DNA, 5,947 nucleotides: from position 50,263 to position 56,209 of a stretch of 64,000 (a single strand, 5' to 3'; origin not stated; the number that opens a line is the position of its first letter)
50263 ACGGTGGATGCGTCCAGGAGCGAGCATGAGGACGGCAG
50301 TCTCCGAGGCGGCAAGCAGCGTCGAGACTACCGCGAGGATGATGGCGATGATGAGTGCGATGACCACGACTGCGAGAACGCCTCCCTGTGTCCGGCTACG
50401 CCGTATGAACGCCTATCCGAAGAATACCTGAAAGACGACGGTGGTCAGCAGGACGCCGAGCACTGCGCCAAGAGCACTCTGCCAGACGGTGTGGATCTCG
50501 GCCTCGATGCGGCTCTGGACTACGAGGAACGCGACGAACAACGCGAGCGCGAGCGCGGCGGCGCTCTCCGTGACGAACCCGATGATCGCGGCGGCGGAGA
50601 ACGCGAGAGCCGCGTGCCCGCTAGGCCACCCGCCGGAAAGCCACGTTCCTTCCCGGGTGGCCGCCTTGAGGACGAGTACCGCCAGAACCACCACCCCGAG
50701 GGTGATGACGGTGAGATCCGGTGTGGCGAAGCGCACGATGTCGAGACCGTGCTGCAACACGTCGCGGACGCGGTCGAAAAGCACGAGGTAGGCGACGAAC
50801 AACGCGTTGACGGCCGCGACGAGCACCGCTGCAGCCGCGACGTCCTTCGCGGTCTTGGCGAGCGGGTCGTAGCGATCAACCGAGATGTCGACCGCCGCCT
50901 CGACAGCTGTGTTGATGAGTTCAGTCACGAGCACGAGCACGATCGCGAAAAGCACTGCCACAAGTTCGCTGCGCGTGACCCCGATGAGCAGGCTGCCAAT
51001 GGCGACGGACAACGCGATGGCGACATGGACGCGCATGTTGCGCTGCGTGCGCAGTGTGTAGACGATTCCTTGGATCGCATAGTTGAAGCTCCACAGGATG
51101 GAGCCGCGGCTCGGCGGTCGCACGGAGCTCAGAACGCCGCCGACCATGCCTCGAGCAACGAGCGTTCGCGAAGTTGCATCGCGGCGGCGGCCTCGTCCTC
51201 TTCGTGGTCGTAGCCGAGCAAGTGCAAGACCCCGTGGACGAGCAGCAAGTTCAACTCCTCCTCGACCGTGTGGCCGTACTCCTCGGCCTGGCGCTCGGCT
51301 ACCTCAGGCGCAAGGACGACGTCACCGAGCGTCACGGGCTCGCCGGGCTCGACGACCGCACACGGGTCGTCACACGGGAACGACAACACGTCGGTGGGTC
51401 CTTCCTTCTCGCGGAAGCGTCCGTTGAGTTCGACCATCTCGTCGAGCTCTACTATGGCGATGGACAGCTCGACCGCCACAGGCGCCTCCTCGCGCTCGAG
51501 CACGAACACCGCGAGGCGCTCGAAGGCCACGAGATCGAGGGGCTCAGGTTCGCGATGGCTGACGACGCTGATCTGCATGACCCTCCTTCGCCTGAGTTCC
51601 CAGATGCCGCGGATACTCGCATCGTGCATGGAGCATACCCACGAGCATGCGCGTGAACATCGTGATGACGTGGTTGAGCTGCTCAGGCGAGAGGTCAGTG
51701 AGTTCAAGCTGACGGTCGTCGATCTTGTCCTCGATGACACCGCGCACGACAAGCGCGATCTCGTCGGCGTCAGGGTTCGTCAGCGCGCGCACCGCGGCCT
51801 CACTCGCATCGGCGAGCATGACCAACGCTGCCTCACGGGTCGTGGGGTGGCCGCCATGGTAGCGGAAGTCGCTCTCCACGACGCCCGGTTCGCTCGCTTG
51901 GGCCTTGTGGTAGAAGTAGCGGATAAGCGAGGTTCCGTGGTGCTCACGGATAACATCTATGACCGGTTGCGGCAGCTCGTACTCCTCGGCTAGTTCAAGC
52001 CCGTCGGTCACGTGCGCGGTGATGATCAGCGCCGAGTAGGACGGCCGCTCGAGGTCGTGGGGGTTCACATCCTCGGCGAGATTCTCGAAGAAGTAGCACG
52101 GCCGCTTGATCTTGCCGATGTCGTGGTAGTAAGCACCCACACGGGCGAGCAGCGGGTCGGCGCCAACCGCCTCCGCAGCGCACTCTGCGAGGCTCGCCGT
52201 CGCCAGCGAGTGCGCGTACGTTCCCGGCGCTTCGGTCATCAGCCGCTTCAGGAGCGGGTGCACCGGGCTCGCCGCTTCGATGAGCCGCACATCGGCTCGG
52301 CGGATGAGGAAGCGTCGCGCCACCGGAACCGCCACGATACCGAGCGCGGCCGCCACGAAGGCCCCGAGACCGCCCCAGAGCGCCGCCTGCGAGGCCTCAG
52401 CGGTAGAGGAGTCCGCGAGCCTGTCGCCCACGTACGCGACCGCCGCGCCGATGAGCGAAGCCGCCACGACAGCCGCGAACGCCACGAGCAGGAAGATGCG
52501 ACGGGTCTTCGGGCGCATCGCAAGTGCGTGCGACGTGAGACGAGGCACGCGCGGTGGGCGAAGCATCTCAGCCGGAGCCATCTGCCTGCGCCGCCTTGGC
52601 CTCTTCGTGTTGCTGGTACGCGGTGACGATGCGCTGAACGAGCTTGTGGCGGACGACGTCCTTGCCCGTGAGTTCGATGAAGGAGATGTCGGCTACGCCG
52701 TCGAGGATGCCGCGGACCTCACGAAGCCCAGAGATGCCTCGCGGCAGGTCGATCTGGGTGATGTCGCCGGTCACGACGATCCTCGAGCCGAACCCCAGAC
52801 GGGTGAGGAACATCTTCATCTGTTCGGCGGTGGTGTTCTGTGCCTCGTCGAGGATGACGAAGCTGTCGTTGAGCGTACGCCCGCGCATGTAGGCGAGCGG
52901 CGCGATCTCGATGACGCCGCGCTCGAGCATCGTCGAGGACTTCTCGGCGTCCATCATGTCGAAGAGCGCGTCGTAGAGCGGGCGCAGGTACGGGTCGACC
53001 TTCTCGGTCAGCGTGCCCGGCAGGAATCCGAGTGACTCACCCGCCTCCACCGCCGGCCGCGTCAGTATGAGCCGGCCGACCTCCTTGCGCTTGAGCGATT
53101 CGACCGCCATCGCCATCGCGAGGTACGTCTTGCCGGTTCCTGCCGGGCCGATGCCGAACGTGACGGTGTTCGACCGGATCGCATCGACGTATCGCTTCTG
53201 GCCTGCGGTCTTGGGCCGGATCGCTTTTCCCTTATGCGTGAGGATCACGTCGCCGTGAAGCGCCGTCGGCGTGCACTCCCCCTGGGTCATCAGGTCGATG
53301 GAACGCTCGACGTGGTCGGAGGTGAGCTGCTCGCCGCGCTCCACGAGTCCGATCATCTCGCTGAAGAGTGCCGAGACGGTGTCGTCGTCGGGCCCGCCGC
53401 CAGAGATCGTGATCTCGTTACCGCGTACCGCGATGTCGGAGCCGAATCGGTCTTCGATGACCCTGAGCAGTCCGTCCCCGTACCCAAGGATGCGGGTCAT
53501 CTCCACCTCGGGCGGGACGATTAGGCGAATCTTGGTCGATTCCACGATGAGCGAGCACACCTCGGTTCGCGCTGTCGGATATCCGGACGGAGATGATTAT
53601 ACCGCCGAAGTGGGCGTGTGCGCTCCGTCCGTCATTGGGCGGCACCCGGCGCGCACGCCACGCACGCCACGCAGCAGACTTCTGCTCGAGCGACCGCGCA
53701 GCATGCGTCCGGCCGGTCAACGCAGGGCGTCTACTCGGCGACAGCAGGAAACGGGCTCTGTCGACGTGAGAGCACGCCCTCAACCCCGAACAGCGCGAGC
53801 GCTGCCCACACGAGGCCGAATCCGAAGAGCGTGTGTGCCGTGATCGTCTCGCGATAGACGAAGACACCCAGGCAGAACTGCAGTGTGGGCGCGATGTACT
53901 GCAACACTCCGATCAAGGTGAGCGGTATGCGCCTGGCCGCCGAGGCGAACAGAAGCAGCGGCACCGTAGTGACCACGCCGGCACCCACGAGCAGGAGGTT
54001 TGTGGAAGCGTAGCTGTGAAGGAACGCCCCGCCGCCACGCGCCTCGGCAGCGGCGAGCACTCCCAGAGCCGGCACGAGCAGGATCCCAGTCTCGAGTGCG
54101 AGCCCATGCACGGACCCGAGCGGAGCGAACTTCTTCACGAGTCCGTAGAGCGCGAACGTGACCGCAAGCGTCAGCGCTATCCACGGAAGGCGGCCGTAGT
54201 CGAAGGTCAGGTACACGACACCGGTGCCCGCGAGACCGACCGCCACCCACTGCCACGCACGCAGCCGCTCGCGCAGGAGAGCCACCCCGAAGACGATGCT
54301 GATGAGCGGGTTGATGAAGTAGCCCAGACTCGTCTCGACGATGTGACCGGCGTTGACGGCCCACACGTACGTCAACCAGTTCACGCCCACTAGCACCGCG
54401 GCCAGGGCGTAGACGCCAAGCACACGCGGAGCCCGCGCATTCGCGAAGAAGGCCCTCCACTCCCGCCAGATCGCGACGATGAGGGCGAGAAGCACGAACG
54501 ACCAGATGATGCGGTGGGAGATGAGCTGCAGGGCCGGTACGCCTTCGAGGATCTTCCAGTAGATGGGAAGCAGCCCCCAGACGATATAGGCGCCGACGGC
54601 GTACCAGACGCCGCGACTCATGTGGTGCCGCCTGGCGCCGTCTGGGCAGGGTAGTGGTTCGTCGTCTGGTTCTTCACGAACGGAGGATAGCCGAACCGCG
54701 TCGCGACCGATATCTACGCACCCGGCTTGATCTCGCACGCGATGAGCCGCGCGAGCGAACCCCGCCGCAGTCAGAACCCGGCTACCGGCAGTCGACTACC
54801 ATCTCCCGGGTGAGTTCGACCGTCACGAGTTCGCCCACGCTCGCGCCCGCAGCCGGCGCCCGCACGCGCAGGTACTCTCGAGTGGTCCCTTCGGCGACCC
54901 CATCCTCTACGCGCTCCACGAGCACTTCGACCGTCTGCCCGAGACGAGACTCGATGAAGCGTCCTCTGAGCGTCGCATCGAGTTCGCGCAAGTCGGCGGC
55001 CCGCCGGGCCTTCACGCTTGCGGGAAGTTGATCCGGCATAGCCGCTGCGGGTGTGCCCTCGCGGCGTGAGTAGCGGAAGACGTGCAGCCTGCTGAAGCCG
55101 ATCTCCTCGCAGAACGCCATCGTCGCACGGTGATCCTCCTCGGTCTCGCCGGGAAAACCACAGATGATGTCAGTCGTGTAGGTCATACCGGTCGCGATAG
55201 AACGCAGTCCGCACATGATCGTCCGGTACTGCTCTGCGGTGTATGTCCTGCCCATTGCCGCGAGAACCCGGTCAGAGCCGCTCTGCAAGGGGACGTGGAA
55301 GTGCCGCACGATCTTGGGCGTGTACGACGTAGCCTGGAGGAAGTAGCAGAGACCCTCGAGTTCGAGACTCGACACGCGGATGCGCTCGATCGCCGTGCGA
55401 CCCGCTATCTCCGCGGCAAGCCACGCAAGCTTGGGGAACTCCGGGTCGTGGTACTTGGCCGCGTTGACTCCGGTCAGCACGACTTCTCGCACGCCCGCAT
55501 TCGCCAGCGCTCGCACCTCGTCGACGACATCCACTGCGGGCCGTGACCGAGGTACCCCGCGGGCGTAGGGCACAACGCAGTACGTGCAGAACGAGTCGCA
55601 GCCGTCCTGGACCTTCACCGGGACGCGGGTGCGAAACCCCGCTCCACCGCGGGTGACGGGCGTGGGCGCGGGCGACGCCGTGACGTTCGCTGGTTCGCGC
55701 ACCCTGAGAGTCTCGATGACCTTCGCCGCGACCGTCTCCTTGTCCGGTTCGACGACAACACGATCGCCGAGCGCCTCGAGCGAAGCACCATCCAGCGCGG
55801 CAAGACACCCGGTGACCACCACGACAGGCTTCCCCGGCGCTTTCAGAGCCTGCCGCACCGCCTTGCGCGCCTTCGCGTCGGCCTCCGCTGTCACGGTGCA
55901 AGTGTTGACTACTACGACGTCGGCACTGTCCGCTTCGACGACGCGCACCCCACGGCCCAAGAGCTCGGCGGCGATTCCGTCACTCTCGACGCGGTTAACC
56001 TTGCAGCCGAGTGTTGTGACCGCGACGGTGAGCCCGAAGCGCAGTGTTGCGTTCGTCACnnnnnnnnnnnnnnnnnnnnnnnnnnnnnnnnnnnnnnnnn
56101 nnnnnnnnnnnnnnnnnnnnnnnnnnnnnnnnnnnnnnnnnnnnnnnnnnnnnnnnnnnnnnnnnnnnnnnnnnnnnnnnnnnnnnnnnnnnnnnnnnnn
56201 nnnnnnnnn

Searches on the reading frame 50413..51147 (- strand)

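Call 39: search_protein_families(library=pfam, max_evalue=0.00001, proteins=[window:50413-51147:-])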
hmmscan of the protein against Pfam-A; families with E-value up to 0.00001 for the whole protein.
window:50413-51147:- (244 aa): 2 families
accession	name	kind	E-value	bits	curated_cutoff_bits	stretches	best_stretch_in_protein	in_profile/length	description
PF01219.24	DAGK_prokar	-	2.4e-31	108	22.3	1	22-123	1-102/102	Prokaryotic diacylglycerol kinase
PF01569.27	PAP2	-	1.8e-07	31.4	27.2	1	171-242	48-125/130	PAP2 superfamily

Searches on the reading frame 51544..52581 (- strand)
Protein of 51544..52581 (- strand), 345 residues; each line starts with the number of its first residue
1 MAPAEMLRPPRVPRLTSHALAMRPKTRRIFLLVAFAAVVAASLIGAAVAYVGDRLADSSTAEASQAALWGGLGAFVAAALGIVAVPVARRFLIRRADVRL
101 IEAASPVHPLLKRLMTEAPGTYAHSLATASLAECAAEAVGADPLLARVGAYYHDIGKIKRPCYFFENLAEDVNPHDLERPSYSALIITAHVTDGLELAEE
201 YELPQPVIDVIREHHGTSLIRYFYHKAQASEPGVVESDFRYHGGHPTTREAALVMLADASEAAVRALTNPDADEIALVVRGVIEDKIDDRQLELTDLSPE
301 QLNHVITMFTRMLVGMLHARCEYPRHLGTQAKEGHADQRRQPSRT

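Call 39: search_protein_families(library=pfam, max_evalue=0.00001, proteins=[window:51544-52581:-])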
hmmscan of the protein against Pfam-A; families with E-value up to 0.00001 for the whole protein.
window:51544-52581:- (345 aa): 1 family
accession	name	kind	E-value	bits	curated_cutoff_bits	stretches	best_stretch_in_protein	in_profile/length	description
PF01966.28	HD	-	1e-18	68.1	22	1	121-262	1-115/116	HD domain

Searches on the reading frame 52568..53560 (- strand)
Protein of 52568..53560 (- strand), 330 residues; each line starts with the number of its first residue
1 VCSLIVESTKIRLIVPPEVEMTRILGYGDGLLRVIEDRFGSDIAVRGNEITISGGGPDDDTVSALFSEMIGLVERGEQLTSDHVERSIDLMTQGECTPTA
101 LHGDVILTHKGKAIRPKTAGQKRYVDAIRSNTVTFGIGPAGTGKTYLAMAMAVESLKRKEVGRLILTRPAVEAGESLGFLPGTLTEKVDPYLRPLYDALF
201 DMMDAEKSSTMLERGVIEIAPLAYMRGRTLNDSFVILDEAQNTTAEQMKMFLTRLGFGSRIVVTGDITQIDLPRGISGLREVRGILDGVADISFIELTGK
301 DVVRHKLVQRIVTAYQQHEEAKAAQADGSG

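Call 39: search_protein_families(library=pfam, max_evalue=0.00001, proteins=[window:52568-53560:-])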
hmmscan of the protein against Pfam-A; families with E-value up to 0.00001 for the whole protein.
window:52568-53560:- (330 aa): 3 families
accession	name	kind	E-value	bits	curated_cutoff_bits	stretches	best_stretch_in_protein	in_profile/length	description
PF02562.22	PhoH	-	1.5e-96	322.2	27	1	114-316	2-205/205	PhoH-like protein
PF13604.12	AAA_30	-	4.6e-09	36.7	27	1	119-270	4-128/191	AAA domain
PF13245.12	AAA_19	-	1.2e-06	29.2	25.1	1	121-270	1-129/134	AAA domain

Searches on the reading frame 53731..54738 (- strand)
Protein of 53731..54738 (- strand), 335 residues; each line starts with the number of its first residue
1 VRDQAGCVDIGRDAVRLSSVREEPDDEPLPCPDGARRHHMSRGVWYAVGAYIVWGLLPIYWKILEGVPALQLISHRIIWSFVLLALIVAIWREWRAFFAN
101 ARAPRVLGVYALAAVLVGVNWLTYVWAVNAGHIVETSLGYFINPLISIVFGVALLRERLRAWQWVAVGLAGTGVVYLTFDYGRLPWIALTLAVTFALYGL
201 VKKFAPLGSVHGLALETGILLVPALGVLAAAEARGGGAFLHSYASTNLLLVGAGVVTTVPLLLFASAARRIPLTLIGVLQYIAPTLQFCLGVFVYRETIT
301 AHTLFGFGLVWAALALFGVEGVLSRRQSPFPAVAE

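Call 39: search_protein_families(library=pfam, max_evalue=0.00001, proteins=[window:53731-54738:-])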
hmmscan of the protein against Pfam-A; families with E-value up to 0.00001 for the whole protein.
window:53731-54738:- (335 aa): 1 family
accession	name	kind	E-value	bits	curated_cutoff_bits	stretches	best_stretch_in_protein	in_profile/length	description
PF00892.27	EamA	-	1.1e-18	68.3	28.2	1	42-178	2-134/135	EamA-like transporter family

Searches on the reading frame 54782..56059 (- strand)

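Call 39: search_protein_families(library=pfam, max_evalue=0.00001, proteins=[window:54782-56059:-])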
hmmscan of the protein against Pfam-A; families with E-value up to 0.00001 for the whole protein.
window:54782-56059:- (425 aa): 2 families
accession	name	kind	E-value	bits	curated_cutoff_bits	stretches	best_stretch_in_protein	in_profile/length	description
PF00919.26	UPF0004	-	2.5e-20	72.8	27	1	12-98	2-90/98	Uncharacterized protein family UPF0004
PF04055.27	Radical_SAM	-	8.7e-20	72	29.5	1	149-316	2-165/166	Radical SAM superfamily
